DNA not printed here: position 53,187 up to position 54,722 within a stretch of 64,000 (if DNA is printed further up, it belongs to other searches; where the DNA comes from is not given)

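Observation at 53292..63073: Two identical IS481-like copies, each ending exactly 7 nt before an attC R'' box, bracketing ten cassettes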

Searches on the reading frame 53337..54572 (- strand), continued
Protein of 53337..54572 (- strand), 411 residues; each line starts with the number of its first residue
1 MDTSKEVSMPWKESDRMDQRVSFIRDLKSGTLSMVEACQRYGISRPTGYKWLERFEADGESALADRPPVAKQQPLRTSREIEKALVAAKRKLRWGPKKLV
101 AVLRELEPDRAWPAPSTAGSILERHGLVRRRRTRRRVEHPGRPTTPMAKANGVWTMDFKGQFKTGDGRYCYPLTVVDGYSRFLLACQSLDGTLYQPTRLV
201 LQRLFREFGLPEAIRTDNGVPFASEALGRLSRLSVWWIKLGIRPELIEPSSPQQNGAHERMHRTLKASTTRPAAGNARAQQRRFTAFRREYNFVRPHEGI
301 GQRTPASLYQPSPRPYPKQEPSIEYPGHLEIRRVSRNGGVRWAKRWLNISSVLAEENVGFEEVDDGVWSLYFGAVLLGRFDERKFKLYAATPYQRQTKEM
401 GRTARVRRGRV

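Call 65: find_encoding_contigs(protein=window:53337-54524:-, flank=3000, max_places=10)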
Protein window:53337-54524:- (395 aa): no gene with exactly this product is on record in the collection.
